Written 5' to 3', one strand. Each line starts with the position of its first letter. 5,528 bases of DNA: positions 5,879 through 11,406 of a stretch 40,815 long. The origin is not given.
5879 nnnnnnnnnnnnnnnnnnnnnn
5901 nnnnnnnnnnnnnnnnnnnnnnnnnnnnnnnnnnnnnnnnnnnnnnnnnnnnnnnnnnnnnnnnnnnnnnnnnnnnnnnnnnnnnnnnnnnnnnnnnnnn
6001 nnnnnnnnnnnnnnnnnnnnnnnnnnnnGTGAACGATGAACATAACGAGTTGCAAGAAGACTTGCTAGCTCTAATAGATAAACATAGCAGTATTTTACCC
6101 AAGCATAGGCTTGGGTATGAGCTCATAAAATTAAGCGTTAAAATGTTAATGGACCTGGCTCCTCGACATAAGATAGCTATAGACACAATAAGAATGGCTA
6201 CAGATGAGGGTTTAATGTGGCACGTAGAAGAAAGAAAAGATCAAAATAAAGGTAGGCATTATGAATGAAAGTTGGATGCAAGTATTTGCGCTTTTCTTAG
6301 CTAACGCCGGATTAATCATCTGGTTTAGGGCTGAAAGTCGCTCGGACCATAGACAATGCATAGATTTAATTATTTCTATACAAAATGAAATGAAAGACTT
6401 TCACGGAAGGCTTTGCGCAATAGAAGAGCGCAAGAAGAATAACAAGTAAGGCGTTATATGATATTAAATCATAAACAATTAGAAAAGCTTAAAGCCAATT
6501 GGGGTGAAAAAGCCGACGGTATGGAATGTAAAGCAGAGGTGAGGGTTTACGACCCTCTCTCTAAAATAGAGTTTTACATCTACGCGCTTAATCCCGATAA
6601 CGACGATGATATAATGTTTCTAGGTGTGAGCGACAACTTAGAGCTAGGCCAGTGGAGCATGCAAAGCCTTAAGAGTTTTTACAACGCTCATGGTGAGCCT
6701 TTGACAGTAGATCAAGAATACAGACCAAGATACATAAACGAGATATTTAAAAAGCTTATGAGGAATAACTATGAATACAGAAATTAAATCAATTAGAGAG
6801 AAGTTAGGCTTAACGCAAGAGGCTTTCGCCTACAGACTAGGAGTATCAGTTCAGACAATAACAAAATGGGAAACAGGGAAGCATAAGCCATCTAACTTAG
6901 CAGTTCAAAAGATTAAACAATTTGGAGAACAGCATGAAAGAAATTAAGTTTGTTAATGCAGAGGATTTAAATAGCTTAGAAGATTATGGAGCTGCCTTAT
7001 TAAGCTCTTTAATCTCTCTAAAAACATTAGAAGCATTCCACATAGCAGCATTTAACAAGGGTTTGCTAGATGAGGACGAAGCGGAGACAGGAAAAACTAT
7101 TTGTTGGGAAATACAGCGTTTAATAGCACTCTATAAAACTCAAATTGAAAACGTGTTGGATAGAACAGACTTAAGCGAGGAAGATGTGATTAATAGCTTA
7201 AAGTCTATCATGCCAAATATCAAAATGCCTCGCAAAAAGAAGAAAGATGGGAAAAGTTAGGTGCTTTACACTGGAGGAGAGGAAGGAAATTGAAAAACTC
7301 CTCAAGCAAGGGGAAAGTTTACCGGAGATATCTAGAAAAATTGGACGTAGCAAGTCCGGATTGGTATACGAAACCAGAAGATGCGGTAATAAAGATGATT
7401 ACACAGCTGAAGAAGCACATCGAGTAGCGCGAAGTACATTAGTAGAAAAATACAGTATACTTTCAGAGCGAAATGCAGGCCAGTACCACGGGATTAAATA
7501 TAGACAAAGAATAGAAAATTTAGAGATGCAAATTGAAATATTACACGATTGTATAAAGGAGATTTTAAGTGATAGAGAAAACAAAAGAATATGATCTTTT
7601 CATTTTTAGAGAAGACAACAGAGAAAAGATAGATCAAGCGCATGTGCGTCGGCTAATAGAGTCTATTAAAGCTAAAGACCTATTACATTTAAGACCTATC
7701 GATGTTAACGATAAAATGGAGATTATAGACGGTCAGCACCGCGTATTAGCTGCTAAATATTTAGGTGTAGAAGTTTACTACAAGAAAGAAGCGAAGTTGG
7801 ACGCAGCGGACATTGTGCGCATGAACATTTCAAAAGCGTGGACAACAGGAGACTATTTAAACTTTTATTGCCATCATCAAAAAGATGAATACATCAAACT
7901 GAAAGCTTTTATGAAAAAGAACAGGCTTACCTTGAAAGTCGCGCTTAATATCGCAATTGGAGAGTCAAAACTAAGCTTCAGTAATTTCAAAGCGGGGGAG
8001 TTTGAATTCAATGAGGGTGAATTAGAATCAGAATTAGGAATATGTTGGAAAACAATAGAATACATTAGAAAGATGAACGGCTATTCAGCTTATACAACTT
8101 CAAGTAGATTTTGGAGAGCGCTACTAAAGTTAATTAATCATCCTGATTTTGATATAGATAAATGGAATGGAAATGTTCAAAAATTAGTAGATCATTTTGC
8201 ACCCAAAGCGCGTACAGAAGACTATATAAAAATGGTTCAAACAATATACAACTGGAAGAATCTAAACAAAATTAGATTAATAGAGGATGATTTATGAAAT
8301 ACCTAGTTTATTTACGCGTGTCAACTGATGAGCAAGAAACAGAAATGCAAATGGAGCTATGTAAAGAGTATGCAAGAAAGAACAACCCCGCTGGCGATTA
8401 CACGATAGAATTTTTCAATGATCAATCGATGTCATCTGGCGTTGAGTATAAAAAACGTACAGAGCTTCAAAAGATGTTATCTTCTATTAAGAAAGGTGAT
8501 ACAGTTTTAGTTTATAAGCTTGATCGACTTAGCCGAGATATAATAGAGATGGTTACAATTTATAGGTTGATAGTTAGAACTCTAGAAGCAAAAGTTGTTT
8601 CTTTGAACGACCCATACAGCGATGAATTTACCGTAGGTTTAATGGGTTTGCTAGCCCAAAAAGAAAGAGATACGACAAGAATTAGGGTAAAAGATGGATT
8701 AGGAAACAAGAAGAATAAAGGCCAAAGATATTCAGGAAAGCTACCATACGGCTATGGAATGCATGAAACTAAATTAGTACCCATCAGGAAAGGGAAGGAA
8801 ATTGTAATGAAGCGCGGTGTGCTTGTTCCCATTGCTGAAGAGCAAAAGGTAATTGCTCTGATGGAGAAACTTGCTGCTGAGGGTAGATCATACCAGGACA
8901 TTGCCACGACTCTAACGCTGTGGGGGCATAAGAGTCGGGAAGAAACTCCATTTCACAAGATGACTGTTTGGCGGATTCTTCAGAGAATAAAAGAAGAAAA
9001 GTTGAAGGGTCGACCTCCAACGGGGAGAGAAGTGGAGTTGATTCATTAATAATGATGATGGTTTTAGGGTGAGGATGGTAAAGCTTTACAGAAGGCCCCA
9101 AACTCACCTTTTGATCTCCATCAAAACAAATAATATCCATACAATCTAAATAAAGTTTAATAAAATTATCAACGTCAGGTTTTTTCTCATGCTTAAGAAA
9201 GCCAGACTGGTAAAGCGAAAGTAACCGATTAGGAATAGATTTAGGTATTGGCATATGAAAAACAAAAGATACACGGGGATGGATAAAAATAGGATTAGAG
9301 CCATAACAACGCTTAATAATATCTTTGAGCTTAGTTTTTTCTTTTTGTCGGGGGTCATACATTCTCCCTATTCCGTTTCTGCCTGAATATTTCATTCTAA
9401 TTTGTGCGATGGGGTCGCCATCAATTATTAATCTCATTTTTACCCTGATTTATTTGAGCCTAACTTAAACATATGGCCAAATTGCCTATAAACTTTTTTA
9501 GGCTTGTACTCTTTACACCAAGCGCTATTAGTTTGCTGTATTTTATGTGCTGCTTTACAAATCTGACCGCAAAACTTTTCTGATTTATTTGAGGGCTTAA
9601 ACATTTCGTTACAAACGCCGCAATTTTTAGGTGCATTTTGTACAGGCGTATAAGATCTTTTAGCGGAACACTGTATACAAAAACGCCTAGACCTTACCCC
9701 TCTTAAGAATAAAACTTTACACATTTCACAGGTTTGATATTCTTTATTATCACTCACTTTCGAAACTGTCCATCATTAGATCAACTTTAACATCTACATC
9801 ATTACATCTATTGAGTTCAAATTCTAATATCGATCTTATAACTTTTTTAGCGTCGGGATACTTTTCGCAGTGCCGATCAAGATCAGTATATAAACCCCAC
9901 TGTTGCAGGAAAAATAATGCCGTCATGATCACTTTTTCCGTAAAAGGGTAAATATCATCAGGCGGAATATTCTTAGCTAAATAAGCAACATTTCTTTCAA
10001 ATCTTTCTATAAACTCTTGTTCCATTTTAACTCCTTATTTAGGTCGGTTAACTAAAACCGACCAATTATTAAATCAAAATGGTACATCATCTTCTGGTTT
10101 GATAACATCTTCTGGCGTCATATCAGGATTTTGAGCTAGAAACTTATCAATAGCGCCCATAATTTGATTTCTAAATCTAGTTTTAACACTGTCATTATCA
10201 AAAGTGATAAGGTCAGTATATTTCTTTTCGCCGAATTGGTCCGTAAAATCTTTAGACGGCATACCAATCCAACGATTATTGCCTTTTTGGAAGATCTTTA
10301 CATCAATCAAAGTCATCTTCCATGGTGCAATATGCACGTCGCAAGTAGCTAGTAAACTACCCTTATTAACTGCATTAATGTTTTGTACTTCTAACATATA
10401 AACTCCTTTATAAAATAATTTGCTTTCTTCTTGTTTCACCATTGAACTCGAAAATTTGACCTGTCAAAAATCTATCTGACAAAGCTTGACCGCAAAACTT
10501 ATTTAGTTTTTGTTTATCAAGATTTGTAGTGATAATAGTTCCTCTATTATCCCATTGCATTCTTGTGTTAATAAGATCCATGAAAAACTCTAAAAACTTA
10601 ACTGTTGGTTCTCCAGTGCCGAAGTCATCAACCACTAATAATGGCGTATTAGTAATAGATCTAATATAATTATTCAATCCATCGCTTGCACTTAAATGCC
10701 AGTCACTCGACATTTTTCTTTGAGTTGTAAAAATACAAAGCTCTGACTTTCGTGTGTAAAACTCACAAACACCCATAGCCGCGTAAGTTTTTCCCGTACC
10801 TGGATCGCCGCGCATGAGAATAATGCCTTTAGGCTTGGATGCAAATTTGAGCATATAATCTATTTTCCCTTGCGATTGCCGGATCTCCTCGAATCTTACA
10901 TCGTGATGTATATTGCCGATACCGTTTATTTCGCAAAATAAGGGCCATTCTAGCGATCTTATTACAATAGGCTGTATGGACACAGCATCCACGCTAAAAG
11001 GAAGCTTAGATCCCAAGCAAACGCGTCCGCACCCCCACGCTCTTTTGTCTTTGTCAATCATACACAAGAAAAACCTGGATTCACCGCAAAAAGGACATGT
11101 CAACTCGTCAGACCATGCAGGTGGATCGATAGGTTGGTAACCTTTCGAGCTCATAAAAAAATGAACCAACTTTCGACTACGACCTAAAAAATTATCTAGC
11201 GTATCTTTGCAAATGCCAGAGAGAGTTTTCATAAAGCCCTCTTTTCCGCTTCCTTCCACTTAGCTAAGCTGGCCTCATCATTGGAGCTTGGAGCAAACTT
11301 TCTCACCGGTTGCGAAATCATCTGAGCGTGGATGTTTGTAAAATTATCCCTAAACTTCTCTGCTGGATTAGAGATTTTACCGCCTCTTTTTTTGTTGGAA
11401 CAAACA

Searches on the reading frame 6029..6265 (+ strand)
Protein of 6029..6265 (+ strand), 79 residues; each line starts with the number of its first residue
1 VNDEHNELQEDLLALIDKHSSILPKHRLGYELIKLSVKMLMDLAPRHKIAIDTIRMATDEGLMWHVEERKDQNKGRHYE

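Call 30: search_protein_families(library=ncbifam, proteins=[window:6029-6265:+], max_evalue=1)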
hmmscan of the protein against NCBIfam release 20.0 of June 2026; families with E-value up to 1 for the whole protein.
window:6029-6265:+ (79 aa): 0 families

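Call 31: search_protein_families(library=pfam, proteins=[window:6029-6265:+], max_evalue=1)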
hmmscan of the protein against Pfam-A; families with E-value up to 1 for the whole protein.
window:6029-6265:+ (79 aa): 1 family
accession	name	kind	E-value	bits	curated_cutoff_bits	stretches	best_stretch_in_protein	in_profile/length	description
PF01486.22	K-box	-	0.009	16.6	30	1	4-74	7-79/93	K-box region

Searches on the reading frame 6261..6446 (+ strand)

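Call 30: search_protein_families(library=ncbifam, proteins=[window:6261-6446:+], max_evalue=1)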
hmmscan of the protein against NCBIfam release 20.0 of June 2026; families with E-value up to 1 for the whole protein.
window:6261-6446:+ (62 aa): 0 families

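Call 31: search_protein_families(library=pfam, proteins=[window:6261-6446:+], max_evalue=1)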
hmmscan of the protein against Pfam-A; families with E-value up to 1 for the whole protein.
window:6261-6446:+ (62 aa): 1 family
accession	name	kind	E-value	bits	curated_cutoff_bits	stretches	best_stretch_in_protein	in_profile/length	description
PF18691.7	Cdc13_OB2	-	0.079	13.5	25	1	31-52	49-70/111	Cell division control protein 13, OB2 domain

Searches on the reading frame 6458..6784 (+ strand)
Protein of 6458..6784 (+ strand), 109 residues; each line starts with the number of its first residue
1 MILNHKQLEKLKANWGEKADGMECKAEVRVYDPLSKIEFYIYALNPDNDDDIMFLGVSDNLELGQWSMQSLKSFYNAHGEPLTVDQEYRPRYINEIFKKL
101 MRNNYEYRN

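Call 9: search_protein_families(library=phrogs, proteins=[window:6458-6784:+], max_evalue=0.01)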
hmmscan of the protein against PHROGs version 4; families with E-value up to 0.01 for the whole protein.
window:6458-6784:+ (109 aa): 0 families

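Call 30: search_protein_families(library=ncbifam, proteins=[window:6458-6784:+], max_evalue=1)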
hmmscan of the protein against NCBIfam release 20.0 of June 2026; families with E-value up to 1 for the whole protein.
window:6458-6784:+ (109 aa): 0 families

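Call 31: search_protein_families(library=pfam, proteins=[window:6458-6784:+], max_evalue=1)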
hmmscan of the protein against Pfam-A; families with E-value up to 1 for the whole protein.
window:6458-6784:+ (109 aa): 1 family
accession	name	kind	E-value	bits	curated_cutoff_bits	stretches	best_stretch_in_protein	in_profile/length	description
PF11171.13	DUF2958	-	0.048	14.4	21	1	3-91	2-94/111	Protein of unknown function (DUF2958)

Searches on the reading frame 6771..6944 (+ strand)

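Call 30: search_protein_families(library=ncbifam, proteins=[window:6771-6944:+], max_evalue=1)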
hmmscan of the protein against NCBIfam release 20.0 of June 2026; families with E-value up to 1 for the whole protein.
window:6771-6944:+ (58 aa): 25 families
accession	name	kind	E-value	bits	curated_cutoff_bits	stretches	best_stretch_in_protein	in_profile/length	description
TIGR03830.1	CxxCG_CxxCG_HTH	subfamily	1.8e-12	47.2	61.8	1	3-50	68-115/127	type II TA system antitoxin MqsA family protein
NF041951.1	phage_RstR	subfamily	1.5e-09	38.1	80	1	2-50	4-52/108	RstR family transcriptional repressor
NF041265.1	NadS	equivalog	4.5e-09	36.5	60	1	4-46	34-76/94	NadS family protein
TIGR03070.1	couple_hipB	subfamily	9.2e-09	35.1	71.65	1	4-39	6-41/58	type II toxin-antitoxin system Y4mF family antitoxin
NF007481.0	PRK10072.1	equivalog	1.9e-08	34.7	110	1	3-46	36-79/96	HTH-type transcriptional regulator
NF040522.1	VC1465_fam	subfamily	4e-08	33.3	70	1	5-39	1-35/111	VC1465 family Xer recombination activation factor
TIGR00270.2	TIGR00270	equivalog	4.1e-07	29.9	110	1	3-49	78-124/159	multiprotein bridging factor aMBF1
NF047542.1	telomere_Tap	equivalog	9.7e-06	24.6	600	1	3-44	20-61/695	telomere-associated protein Tap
NF007257.0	PRK09706.1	subfamily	4.7e-05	23.2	101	1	4-42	9-47/135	transcriptional repressor DicA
TIGR02612.1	mob_myst_A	hypoth_equivalog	0.00011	22.1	122.6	1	5-37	30-62/150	mobile mystery protein A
NF008109.0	PRK10856.1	equivalog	0.00038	20.2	208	1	5-44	19-57/334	cytoskeleton protein RodZ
NF041575.1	antitoxPezA_Strep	equivalog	0.00083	19.4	290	1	3-48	4-49/158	type II toxin-antitoxin system antitoxin PezA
NF007271.0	PRK09726.1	equivalog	0.00087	19.2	79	1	4-48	16-60/88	type II toxin-antitoxin system antitoxin HipB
NF052239.1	antitox_spr1629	equivalog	0.0011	18.1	335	1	4-50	6-52/377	spr1629 family repressor/antitoxin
NF003162.0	PRK04140.1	equivalog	0.0013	17.8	263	1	4-45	130-171/317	transcriptional regulator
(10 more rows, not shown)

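Call 31: search_protein_families(library=pfam, proteins=[window:6771-6944:+], max_evalue=1)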
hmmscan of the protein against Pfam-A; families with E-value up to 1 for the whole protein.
window:6771-6944:+ (58 aa): 17 families
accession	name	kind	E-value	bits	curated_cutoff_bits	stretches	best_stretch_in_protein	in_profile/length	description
PF01381.28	HTH_3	-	1.6e-13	50.9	23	1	5-48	1-44/55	Helix-turn-helix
PF13560.12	HTH_31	-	1.3e-09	38.6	27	1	4-42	5-44/64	Helix-turn-helix domain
PF12844.13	HTH_19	-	2.2e-07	31.1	30.2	1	5-47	4-46/64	Helix-turn-helix domain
PF15731.11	MqsA_antitoxin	-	1.7e-05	25.4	30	1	3-49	72-118/131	Antitoxin component of bacterial toxin-antitoxin system, MqsA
PF20432.4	Xre-like-HTH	-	0.0041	17.8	25.8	1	6-36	16-45/63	Antitoxin Xre-like helix-turn-helix domain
PF13443.12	HTH_26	-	0.0095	16.6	22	1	5-39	2-36/63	Cro/C1-type HTH DNA-binding domain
PF22495.2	HTH_92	-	0.018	14.8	27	1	7-41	2-36/45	RsaL-like HTH domain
PF13613.12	HTH_Tnp_4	-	0.02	15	27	1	11-33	17-39/53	Helix-turn-helix of DDE superfamily endonuclease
PF15943.11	YdaS_toxin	-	0.025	14.8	30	1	15-40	10-35/65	Bacterial toxin YdaS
PF13413.12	HTH_25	-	0.025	14.8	24.6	1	6-38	3-35/62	Helix-turn-helix domain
PF08965.17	Aca2_YdiL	-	0.03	14.9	23.8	1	2-57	3-60/118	Aca2/YdiL-like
PF00376.29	MerR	-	0.052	13.8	28.2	1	19-34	5-20/38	MerR family regulatory protein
PF14590.12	DUF4447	-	0.053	13.8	27.2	1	3-51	10-58/166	Domain of unknown function (DUF4447)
PF07022.19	Phage_CI_repr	-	0.085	13.6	22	1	5-46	3-45/65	Bacteriophage CI repressor helix-turn-helix domain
PF17762.8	HTH_ParB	-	0.14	12.8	22.6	1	5-31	12-38/102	ParB HTH domain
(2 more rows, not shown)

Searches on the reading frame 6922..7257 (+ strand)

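Call 9: search_protein_families(library=phrogs, proteins=[window:6922-7257:+], max_evalue=0.01)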
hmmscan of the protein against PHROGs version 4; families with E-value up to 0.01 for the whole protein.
window:6922-7257:+ (112 aa): 0 families

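Call 30: search_protein_families(library=ncbifam, proteins=[window:6934-7257:+], max_evalue=1)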
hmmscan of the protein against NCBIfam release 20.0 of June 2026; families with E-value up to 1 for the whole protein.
window:6934-7257:+ (108 aa): 0 families

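Call 31: search_protein_families(library=pfam, proteins=[window:6934-7257:+], max_evalue=1)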
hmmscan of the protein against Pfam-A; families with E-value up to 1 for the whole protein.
window:6934-7257:+ (108 aa): 3 families
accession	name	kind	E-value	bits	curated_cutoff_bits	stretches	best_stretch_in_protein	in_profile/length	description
PF01121.26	CoaE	-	0.17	11.9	27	1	5-95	72-161/180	Dephospho-CoA kinase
PF20159.5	YidB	-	0.24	12.1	24.3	1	65-96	88-119/132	YidB-like protein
PF03661.18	TMEM33_Pom33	-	0.27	11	24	1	29-81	110-158/240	Transmembrane protein 33/Nucleoporin POM33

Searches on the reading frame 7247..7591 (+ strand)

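Call 9: search_protein_families(library=phrogs, proteins=[window:7247-7591:+], max_evalue=0.01)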
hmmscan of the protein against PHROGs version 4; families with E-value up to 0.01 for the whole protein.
window:7247-7591:+ (115 aa): 5 families
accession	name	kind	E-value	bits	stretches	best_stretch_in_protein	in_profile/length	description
phrog_4646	-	integration and excision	3e-08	34.3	1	3-96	3-106/344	transposase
phrog_11420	-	DNA, RNA and nucleotide metabolism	1.8e-05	25.8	1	3-49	3-49/82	DNA binding protein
phrog_664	-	DNA, RNA and nucleotide metabolism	4.3e-05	24.5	1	10-76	87-156/210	DNA binding protein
phrog_5536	-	unknown function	0.0029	18.4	1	6-68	5-63/172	-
phrog_323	-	transcription regulation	0.01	16.4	0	4-100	146-235/319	transcriptional regulator, D5-like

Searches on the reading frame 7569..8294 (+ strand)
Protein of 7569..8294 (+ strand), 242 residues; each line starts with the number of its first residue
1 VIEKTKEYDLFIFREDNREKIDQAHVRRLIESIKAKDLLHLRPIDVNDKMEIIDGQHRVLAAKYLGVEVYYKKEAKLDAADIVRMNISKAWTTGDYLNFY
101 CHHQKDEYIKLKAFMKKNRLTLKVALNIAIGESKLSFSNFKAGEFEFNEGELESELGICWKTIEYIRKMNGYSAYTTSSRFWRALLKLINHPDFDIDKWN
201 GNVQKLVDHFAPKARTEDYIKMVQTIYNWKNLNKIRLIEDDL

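Call 9: search_protein_families(library=phrogs, proteins=[window:7569-8294:+], max_evalue=0.01)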
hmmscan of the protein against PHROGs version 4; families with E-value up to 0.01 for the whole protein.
window:7569-8294:+ (242 aa): 10 families
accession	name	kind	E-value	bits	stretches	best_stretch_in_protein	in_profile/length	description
phrog_12305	-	DNA, RNA and nucleotide metabolism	1.7e-21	77.6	1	2-230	10-235/271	ParB-like partition protein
phrog_1033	-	DNA, RNA and nucleotide metabolism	1.5e-07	32.5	1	16-65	47-99/334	ParB-like partition protein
phrog_940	-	DNA, RNA and nucleotide metabolism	7.3e-06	26.4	1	5-81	9-83/388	nuclease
phrog_21315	-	unknown function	3.2e-05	24.1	1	20-88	26-92/415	-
phrog_7405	-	unknown function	3.7e-05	24.5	1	20-69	41-92/250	-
phrog_3264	-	DNA, RNA and nucleotide metabolism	0.00021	22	1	15-68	61-115/337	ParB-like partition protein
phrog_3951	-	unknown function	0.00049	20.7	1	19-146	37-167/301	-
phrog_8071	-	DNA, RNA and nucleotide metabolism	0.00062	20.1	1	16-68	20-70/389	ParB-like partition protein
phrog_620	-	DNA, RNA and nucleotide metabolism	0.0015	19.6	1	22-68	28-72/217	ParB-like partition protein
phrog_498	-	other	0.0018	17.9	1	15-72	47-104/633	DNA methyltransferase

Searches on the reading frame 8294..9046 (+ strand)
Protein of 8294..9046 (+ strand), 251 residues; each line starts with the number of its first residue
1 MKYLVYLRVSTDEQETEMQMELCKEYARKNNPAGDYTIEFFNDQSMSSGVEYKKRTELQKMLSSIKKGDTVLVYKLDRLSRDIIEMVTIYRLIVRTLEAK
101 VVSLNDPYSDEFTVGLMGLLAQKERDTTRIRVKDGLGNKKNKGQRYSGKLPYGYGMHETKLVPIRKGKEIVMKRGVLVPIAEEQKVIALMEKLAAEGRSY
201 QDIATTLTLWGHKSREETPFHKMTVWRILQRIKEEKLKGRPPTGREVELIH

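Call 9: search_protein_families(library=phrogs, proteins=[window:8294-9046:+], max_evalue=0.01)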
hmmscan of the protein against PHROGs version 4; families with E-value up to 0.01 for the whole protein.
window:8294-9046:+ (251 aa): 2 families
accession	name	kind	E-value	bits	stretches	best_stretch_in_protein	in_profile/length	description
phrog_95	-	integration and excision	2.9e-46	159.3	1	1-230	88-309/651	integrase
phrog_125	-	DNA, RNA and nucleotide metabolism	2.1e-35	123.5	1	1-238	20-209/254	DNA invertase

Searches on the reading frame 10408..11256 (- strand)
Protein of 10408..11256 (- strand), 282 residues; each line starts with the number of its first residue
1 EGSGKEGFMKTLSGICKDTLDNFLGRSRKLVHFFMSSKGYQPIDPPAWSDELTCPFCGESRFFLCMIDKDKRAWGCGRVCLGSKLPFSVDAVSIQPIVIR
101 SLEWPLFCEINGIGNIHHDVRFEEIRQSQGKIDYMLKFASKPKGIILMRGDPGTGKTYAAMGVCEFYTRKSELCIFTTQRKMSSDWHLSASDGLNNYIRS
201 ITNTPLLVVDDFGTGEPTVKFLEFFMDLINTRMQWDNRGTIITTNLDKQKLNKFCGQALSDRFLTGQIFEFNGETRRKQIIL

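Call 10: search_protein_families(library=phrogs, proteins=[window:10408-11256:-], max_evalue=0.001)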
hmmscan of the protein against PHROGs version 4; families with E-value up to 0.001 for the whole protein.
window:10408-11256:- (282 aa): 3 families
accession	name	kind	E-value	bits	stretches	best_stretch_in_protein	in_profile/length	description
phrog_50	-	DNA, RNA and nucleotide metabolism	4.8e-24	86.3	1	134-279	359-512/570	DnaC-like helicase loader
phrog_3277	-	DNA, RNA and nucleotide metabolism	2.8e-17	64.1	1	141-278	9-154/168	DnaC-like helicase loader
phrog_3757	-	unknown function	0.00011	22.8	1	120-160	103-143/367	-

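Call 61: search_dna_similar(query=window:10408-11256:-, collection=phages, mode=protein, max_rows=12)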
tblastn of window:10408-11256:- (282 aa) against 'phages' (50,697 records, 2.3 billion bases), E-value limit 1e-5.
Records with a match: 6; places in all: 6; records where one place covers at least 80% of the query: 0.
Best place of each record, by identity: <60% 6.
By first word of the organism name: Klebsiella 4; Ralstonia 1; Caudoviricetes 1.
By host as written in the record: Klebsiella pneumoniae 2; - 2; Klebsiella pneumoniae KH43 1; Klebsiella pneumoniae THR60 1.
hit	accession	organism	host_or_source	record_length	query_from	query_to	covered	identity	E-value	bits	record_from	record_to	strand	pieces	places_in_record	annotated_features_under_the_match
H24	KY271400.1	Klebsiella phage 6 LV-2017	Klebsiella pneumoniae KH43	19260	144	266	44%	33.1%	4e-8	60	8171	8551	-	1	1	DNA replication protein DnaC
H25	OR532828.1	Klebsiella phage RCIP0034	Klebsiella pneumoniae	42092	144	266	44%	33.1%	4e-8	60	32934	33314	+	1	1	hypothetical protein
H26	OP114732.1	Klebsiella phage GZ7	Klebsiella pneumoniae THR60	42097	144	266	44%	33.1%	4e-8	60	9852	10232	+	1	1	DNA replication helicase loader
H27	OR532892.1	Klebsiella phage RCIP0098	Klebsiella pneumoniae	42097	144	266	44%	33.1%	4e-8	60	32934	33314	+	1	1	hypothetical protein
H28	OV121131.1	Ralstonia phage UAM5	Plantain rhizosphere soil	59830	142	280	49%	27.6%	4e-6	54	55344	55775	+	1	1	DnaC-like protein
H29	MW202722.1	Caudoviricetes sp.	Manatee Spring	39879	150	278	46%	24.4%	1e-5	52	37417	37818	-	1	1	replicative helicase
